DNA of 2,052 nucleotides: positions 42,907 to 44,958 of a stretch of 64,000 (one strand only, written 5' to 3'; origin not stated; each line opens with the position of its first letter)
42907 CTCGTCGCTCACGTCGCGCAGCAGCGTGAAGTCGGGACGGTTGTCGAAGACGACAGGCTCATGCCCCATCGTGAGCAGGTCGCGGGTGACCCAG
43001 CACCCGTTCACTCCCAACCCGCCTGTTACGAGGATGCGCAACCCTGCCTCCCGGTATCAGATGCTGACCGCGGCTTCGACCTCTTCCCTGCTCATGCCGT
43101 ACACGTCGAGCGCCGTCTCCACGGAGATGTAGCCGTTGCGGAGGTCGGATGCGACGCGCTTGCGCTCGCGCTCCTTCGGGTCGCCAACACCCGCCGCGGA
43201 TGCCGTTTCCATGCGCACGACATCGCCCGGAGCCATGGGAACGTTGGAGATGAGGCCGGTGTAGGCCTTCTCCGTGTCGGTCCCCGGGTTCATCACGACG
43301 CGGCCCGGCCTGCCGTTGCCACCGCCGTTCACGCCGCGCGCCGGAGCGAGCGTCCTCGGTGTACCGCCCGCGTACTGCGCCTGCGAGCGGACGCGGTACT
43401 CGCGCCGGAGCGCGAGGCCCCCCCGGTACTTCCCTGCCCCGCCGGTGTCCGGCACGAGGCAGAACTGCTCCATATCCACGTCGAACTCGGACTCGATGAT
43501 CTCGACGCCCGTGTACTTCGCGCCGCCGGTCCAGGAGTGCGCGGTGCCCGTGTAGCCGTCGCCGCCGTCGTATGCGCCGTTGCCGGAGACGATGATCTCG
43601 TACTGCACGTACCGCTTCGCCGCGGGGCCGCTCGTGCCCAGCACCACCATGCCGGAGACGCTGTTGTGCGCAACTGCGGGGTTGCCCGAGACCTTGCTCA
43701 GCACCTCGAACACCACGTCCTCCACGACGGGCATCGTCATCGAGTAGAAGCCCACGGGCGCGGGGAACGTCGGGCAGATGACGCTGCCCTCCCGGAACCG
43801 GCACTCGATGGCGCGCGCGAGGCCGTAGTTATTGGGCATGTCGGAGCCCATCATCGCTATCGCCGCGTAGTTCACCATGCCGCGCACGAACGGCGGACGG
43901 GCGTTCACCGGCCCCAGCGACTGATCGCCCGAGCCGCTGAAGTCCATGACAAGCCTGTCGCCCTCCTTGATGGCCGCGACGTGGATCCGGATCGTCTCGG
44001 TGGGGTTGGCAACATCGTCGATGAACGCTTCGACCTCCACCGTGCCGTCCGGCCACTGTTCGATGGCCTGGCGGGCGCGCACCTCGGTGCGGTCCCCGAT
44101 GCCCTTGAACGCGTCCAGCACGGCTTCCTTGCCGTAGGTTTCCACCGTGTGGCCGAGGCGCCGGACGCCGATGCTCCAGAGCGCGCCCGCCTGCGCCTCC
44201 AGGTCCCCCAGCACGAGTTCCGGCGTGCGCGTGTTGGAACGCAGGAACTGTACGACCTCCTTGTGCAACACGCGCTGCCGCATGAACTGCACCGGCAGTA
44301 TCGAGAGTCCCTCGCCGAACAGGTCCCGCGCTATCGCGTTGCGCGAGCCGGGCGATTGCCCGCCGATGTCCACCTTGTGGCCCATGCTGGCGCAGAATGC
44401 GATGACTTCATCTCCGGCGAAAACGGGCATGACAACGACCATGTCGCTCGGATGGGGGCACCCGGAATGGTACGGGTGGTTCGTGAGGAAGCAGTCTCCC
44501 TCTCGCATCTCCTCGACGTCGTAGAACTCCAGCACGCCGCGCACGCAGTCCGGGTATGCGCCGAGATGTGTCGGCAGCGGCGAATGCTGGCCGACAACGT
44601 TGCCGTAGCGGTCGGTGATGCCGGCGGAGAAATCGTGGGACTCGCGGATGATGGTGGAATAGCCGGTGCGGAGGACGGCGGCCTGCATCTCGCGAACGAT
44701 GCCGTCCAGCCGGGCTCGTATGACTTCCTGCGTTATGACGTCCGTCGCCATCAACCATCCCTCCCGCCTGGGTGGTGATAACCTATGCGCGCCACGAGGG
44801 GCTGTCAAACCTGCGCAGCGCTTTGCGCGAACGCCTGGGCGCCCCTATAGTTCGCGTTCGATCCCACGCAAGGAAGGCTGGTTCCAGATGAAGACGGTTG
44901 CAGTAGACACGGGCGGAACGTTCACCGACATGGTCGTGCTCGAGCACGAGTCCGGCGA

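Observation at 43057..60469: Four HyuB (hydantoinase B/oxoprolinase) paralogues but a single HyuA in 17 kb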

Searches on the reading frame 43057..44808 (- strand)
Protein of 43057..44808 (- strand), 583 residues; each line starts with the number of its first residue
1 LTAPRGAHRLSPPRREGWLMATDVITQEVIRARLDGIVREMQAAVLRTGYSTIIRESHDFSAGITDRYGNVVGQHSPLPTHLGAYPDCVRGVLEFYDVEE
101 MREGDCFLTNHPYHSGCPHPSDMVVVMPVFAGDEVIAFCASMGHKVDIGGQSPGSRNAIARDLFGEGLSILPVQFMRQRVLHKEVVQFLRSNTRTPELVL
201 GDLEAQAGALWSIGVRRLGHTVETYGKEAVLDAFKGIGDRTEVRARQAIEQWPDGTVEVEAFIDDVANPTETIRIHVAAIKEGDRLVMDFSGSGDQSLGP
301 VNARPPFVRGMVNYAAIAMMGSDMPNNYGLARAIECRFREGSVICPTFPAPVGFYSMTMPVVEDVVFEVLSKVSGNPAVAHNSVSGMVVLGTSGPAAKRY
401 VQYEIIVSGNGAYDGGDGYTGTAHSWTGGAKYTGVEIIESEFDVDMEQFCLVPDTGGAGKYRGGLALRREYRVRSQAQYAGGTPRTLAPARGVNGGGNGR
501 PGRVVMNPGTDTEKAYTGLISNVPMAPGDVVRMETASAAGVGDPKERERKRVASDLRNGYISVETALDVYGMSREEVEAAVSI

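Call 3: search_protein_families(library=pfam, proteins=[window:43057-44808:-])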
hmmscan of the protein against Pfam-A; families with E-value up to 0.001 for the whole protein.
window:43057-44808:- (583 aa): 1 family
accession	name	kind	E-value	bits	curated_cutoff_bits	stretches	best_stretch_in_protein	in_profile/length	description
PF02538.19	Hydantoinase_B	-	4.7e-139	464.6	26.8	1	23-544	1-519/519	Hydantoinase B/oxoprolinase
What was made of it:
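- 43057..44751 (-): hyuB1. It is the first gene of a minus-strand string (hyuB1, epimerase, Zn-ADH, two Amidohydro_2) and is divergent from hyuA. Pfam PF02538, E 4.7e-139 (call 3).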

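Call 27: search_protein_families(library=ncbifam, proteins=[window:43060-44751:-], max_evalue=0.00001)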
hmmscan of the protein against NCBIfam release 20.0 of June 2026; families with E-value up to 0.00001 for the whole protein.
window:43060-44751:- (564 aa): 2 families
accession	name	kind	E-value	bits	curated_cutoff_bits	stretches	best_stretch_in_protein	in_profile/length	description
NF050157.1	CapLactmsBetCapB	equivalog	7e-65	219.4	1000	1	4-557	2-561/577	caprolactamase subunit beta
NF042976.1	AcphenoCarb_ApcD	equivalog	6.1e-36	123.9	1500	1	43-447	68-482/685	acetophenone carboxylase subunit delta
